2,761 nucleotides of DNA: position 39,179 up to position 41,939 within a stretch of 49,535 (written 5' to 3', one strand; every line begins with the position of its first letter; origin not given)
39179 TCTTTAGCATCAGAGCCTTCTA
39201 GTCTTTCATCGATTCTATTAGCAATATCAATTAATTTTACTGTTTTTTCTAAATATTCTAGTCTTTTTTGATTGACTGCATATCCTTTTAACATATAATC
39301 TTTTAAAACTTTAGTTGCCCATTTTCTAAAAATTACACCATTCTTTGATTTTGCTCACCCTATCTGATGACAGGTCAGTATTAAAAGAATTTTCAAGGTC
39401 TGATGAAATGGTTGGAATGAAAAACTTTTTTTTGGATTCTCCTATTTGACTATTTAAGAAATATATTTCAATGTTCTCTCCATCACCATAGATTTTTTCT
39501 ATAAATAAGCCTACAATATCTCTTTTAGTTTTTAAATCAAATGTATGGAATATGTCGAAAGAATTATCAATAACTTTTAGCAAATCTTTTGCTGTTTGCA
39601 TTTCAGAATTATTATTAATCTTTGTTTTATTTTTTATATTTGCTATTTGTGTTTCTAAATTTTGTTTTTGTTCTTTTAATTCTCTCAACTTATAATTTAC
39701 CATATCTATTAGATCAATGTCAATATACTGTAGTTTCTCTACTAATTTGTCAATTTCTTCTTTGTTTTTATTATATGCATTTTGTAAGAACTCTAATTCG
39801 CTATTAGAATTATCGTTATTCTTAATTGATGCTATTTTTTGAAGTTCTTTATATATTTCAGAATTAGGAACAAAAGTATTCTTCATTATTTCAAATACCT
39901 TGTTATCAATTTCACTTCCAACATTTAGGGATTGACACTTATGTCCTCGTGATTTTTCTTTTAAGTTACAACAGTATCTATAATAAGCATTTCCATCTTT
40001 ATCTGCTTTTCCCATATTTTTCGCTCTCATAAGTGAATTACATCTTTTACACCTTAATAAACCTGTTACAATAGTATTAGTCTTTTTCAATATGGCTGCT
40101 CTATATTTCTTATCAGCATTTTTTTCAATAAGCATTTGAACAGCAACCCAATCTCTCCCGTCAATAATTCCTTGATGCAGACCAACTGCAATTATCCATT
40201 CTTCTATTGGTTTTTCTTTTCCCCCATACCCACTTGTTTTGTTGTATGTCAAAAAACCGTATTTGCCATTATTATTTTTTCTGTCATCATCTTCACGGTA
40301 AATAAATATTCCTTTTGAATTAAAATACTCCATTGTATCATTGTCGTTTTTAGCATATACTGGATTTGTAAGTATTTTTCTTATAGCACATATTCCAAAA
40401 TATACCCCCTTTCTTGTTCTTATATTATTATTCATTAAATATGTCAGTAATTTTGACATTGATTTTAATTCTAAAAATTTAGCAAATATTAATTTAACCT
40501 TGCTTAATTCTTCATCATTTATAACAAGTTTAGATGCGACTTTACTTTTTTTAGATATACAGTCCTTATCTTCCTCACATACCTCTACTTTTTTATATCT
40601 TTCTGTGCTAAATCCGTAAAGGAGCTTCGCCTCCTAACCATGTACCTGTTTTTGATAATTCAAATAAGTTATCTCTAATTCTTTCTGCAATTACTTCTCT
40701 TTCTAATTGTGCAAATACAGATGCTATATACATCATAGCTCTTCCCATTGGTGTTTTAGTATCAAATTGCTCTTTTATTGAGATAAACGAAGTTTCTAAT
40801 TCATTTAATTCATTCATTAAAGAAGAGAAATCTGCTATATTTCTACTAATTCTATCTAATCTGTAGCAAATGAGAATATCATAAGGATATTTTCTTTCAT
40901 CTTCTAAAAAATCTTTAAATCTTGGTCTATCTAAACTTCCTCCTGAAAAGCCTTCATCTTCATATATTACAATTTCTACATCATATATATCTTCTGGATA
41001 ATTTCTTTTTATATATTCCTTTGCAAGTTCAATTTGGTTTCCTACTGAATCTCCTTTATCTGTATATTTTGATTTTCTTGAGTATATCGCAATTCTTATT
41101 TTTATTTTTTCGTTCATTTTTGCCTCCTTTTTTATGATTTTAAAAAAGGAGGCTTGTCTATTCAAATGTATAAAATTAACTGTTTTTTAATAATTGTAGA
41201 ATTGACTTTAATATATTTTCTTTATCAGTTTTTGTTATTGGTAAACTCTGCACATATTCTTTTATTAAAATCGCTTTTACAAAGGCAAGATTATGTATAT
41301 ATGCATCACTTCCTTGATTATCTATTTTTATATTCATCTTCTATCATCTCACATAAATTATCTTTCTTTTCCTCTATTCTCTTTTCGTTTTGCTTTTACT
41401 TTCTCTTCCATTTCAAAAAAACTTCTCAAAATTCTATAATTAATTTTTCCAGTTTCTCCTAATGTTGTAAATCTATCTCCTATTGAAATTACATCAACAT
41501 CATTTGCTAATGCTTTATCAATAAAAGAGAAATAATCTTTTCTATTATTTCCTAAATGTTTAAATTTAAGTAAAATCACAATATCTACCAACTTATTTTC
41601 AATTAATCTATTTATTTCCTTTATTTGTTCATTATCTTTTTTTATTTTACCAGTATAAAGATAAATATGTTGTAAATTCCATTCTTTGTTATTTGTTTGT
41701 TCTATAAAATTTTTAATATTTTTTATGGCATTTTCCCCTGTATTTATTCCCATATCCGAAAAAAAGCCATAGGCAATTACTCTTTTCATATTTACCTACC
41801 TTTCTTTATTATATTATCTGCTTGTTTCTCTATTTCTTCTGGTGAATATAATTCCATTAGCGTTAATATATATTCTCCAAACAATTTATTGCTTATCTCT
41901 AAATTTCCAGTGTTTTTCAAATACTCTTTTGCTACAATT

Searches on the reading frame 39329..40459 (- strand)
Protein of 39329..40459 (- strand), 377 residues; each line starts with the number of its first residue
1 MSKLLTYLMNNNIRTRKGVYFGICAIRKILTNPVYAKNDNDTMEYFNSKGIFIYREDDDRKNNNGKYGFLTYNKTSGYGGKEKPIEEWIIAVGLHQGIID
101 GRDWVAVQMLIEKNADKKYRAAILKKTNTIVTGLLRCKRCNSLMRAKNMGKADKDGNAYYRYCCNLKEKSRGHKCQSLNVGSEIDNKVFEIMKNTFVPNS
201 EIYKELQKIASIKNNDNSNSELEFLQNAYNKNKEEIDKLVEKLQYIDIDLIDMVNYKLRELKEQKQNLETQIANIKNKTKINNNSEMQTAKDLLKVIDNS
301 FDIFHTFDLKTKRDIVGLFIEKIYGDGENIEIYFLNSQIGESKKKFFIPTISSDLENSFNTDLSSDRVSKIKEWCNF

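Call 16: search_protein_families(library=pfam, proteins=[window:39329-40459:-], max_evalue=0.01)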
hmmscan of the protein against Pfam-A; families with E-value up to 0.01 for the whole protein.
window:39329-40459:- (377 aa): 2 families
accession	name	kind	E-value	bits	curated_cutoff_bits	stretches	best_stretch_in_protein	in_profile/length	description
PF07508.19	Recombinase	-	2.2e-10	41.1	21.1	1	2-114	21-102/102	Recombinase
PF13408.12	Zn_ribbon_recom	-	1.2e-05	26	25.3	1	132-179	3-43/58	Recombinase zinc beta ribbon domain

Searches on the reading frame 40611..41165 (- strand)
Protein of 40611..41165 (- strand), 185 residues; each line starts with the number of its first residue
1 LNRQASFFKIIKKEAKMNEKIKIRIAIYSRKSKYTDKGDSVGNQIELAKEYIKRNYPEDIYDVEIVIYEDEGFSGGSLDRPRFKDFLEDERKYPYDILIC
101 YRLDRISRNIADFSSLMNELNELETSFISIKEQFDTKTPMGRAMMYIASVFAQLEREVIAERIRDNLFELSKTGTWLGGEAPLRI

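Call 16: search_protein_families(library=pfam, proteins=[window:40611-41165:-], max_evalue=0.01)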
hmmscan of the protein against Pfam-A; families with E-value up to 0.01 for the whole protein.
window:40611-41165:- (185 aa): 2 families
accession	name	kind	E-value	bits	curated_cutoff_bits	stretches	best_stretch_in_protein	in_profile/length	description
PF00239.26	Resolvase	-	3.9e-33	115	23.3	1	25-174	1-143/145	Resolvase, N terminal domain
PF07901.16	DUF1672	-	0.007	16.1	25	0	9-65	194-249/276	Protein of unknown function (DUF1672)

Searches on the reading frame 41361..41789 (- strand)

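Call 16: search_protein_families(library=pfam, proteins=[window:41361-41789:-], max_evalue=0.01)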
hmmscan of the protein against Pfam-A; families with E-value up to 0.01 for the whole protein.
window:41361-41789:- (143 aa): 2 families
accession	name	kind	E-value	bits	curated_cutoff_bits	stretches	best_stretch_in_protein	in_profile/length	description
PF00239.26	Resolvase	-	1.2e-07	32.3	23.3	1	47-137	44-133/145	Resolvase, N terminal domain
PF10250.15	O-FucT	-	0.0029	17.7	31.5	0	19-68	226-275/326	GDP-fucose protein O-fucosyltransferase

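Call 17: search_protein_families(library=phrogs, proteins=[window:41361-41789:-], max_evalue=0.001)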
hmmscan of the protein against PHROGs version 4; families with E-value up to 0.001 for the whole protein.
window:41361-41789:- (143 aa): 1 family
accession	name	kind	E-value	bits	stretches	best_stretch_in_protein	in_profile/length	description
phrog_125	-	DNA, RNA and nucleotide metabolism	0.00012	22.7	1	1-135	19-142/254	DNA invertase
